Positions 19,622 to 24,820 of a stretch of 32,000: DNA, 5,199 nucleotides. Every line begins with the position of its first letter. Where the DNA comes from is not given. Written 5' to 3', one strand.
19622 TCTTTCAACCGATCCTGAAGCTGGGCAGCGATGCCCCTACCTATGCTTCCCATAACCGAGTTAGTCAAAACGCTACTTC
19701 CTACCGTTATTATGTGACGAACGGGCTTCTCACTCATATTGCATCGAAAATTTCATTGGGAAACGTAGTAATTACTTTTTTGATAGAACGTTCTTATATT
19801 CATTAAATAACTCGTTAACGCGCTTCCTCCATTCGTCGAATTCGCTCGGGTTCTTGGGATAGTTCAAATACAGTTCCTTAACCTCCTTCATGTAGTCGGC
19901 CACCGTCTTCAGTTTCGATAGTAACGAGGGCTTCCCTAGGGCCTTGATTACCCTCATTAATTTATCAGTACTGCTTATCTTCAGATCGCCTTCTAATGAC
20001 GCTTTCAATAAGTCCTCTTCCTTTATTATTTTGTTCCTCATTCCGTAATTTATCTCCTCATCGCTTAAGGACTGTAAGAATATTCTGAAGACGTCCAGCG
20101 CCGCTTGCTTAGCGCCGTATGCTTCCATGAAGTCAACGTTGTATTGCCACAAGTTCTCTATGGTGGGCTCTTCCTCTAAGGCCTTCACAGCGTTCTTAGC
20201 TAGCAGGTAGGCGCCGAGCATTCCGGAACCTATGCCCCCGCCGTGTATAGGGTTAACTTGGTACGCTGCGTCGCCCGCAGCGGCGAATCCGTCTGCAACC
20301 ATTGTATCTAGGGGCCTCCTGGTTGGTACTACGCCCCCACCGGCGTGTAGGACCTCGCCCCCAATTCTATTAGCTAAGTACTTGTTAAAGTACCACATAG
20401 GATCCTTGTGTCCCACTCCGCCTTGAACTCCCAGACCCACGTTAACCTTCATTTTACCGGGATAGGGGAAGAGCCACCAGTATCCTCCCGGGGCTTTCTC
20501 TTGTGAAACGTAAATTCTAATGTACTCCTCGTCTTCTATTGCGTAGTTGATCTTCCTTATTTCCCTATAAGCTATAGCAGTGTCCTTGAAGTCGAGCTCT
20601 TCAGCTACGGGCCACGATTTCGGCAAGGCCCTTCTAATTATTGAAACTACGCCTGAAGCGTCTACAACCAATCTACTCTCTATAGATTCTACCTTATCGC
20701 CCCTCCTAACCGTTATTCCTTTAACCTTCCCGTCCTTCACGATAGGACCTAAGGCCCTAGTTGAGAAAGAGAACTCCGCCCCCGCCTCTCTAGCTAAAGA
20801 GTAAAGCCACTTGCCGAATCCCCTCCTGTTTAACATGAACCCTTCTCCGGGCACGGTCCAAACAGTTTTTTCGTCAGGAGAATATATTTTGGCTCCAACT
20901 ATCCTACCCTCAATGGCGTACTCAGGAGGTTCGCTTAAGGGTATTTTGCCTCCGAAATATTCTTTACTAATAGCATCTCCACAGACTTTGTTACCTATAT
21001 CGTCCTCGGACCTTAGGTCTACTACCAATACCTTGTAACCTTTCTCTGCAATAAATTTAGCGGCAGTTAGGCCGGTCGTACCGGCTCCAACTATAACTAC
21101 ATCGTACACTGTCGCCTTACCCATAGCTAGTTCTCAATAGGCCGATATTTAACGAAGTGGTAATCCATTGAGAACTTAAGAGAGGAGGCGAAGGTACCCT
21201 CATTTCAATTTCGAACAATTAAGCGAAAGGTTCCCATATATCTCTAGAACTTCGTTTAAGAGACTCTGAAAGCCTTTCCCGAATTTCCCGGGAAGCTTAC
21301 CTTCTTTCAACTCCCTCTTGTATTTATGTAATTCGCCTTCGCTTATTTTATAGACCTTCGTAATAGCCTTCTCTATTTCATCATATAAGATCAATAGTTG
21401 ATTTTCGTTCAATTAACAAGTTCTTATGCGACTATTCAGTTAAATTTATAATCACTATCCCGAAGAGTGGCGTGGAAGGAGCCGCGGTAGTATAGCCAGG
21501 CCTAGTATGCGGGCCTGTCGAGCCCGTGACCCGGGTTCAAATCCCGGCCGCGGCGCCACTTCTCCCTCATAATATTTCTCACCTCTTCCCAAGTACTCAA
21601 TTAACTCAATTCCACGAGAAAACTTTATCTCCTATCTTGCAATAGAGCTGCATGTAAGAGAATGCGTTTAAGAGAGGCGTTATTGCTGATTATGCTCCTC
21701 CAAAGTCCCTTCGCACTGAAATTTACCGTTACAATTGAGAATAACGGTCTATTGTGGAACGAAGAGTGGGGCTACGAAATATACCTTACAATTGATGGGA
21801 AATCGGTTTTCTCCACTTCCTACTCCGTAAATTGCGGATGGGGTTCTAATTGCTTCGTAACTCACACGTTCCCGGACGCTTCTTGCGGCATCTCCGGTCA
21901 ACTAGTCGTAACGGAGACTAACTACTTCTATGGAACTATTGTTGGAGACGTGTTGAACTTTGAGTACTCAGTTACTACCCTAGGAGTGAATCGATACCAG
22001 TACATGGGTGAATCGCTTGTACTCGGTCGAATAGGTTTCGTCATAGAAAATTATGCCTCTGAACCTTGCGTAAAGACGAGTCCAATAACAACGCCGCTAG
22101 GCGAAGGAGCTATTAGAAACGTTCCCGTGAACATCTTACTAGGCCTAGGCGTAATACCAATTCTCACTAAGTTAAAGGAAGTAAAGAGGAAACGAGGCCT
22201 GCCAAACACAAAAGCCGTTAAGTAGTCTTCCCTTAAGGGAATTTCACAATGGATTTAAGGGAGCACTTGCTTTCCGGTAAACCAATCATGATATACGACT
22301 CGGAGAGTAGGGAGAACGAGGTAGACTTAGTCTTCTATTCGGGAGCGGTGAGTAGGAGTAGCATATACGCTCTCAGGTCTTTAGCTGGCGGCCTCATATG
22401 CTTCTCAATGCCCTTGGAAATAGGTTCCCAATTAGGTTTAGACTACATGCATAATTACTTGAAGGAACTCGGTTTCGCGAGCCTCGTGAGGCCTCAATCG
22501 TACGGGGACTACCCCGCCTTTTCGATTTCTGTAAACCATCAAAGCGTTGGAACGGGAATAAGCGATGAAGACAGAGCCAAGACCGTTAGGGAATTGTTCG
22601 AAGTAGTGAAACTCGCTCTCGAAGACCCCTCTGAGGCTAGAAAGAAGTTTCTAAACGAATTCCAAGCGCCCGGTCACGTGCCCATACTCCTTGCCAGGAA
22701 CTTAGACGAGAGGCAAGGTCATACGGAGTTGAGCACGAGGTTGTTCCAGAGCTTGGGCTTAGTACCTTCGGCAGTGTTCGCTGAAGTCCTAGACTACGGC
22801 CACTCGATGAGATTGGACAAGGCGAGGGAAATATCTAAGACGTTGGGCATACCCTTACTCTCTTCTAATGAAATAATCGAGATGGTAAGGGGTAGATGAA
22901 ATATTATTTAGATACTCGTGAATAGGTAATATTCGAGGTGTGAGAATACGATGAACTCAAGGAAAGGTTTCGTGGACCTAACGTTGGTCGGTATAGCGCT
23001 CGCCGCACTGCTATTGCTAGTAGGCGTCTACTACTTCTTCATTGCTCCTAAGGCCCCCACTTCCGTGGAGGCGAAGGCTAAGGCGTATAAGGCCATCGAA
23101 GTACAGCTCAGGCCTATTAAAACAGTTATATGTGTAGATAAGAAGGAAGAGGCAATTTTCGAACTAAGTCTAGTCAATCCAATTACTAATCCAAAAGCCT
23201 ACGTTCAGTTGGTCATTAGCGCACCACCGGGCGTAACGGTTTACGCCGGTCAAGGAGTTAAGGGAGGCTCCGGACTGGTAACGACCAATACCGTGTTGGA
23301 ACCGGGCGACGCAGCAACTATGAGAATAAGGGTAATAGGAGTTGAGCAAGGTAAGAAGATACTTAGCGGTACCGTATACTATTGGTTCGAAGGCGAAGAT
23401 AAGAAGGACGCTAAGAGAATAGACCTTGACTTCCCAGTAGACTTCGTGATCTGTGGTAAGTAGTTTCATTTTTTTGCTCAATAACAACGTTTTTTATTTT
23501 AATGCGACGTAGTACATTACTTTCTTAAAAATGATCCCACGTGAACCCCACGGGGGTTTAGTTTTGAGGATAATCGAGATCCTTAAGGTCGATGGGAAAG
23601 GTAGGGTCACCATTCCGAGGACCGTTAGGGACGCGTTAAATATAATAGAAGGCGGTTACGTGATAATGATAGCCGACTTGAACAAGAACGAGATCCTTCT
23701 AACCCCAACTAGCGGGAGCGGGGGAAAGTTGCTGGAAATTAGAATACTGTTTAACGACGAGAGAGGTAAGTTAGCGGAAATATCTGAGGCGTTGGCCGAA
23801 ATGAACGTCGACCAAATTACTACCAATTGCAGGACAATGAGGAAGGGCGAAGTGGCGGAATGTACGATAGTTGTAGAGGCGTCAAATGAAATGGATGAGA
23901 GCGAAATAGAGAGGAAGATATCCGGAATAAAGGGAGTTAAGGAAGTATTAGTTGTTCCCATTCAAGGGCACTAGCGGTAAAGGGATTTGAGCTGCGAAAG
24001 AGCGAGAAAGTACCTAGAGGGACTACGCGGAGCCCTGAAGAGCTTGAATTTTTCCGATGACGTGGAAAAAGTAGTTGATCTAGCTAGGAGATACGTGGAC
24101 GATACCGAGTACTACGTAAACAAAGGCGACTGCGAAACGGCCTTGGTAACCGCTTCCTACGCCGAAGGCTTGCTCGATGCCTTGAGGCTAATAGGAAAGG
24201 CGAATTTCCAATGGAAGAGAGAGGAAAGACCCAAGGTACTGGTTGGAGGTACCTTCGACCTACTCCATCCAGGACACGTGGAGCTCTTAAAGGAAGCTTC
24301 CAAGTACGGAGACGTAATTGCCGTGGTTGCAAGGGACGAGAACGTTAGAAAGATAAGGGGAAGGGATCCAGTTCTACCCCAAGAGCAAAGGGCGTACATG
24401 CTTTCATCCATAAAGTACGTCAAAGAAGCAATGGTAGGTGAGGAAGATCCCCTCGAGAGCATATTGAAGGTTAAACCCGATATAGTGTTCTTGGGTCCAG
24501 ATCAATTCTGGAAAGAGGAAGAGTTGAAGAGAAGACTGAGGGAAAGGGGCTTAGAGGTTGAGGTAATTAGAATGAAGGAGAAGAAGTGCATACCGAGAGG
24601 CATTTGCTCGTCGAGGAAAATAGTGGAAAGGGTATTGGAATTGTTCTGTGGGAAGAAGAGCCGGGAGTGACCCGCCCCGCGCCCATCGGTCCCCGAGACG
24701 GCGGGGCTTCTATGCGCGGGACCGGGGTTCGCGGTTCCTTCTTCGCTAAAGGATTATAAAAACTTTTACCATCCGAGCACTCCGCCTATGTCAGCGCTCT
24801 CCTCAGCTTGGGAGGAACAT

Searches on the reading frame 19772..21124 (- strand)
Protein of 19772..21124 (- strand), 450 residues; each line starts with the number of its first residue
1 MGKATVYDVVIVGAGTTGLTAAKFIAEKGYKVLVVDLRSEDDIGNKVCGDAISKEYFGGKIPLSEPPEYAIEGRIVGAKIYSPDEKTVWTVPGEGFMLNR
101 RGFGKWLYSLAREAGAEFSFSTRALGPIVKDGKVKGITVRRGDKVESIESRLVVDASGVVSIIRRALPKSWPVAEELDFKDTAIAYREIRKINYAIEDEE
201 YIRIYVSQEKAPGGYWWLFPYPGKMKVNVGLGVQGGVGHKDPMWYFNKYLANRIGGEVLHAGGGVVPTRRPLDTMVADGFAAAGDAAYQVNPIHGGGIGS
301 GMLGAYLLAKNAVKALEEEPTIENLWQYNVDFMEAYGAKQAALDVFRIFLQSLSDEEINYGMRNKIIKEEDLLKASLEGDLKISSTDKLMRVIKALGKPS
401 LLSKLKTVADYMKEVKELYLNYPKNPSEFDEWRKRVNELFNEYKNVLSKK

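Call 31: search_protein_families(library=pfam, proteins=[window:19772-21124:-], max_evalue=0.001)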
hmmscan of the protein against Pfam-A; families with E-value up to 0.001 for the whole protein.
window:19772-21124:- (450 aa): 13 families
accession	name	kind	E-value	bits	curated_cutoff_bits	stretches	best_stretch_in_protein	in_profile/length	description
PF22578.2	GGR_cat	-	1.8e-18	66.6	27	1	181-265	1-87/88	Geranylgeranyl reductase catalytic domain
PF01494.25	FAD_binding_3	-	8e-15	55.3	22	1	7-41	2-36/349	FAD binding domain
PF01266.30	DAO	-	2e-10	41.2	27.9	1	8-36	1-29/353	FAD dependent oxidoreductase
PF00890.30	FAD_binding_2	-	2.3e-09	37.4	20.4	1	8-37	1-30/414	FAD binding domain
PF12831.13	FAD_oxidored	-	3.3e-09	37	27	1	8-164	1-151/416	FAD dependent oxidoreductase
PF04820.20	Trp_halogenase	-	2.3e-07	30.5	21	0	89-186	146-241/458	Tryptophan halogenase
PF13450.12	NAD_binding_8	-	6.1e-07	30.1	21.9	1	11-39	1-29/68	NAD(P)-binding Rossmann-like domain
PF01946.23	Thi4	-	6.6e-06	26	26.2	1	5-36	16-48/235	Thi4 family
PF21799.2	MurD-like_N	-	1e-05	26.2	27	1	8-43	2-37/88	Mur ligase MurD-like, N-terminal domain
PF07992.20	Pyr_redox_2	-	1.9e-05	24.7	26.1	1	7-40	1-32/291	Pyridine nucleotide-disulphide oxidoreductase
PF01134.28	GIDA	-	3.2e-05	23.6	22.1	1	8-53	1-45/391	Glucose inhibited division protein A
PF00070.33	Pyr_redox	-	4.1e-05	24.4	22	1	9-40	2-33/82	Pyridine nucleotide-disulphide oxidoreductase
PF03486.20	HI0933_like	-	6e-05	23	50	1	8-47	2-39/244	HI0933-like protein Rossmann domain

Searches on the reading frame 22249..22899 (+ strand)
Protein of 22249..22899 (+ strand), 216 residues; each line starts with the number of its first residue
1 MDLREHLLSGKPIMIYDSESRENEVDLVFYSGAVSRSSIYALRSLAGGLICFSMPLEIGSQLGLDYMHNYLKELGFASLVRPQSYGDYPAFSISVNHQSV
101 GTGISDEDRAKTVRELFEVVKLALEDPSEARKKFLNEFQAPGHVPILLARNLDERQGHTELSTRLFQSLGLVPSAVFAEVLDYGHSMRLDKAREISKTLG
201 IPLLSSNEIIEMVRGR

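Call 31: search_protein_families(library=pfam, proteins=[window:22249-22899:+], max_evalue=0.001)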
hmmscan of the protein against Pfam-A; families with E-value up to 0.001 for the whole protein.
window:22249-22899:+ (216 aa): 1 family
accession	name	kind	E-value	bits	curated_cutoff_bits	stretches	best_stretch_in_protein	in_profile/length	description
PF00926.24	DHBP_synthase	-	3.2e-45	154.5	26.4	1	4-211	4-190/191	3,4-dihydroxy-2-butanone 4-phosphate synthase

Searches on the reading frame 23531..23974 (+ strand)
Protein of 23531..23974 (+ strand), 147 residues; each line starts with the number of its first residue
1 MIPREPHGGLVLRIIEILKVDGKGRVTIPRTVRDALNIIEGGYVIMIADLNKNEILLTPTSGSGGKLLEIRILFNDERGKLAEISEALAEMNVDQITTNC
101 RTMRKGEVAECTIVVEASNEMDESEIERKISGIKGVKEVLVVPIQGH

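Call 32: search_protein_families(library=pfam, proteins=[window:23531-23974:+], max_evalue=0.001)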
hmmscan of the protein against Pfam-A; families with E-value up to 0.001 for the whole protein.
window:23531-23974:+ (147 aa): 2 families
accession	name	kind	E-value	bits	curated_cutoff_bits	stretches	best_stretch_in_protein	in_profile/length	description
PF04014.23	MazE_antitoxin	-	2.6e-08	34.1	24.7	1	17-61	1-44/48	Antidote-toxin recognition MazE, bacterial antitoxin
PF13291.12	ACT_4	-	3.4e-07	31.3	27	1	69-139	8-78/80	ACT domain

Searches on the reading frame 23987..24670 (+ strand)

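Call 32: search_protein_families(library=pfam, proteins=[window:23987-24670:+], max_evalue=0.001)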
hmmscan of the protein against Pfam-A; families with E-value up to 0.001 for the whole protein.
window:23987-24670:+ (227 aa): 2 families
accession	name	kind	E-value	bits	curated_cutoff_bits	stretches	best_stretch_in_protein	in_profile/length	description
PF01467.32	CTP_transf_like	-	4.7e-19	69.4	21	1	85-215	1-133/133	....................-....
PF04010.18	DUF357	-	5.9e-16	58.7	29.4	1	8-70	1-71/73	Protein of unknown function (DUF357)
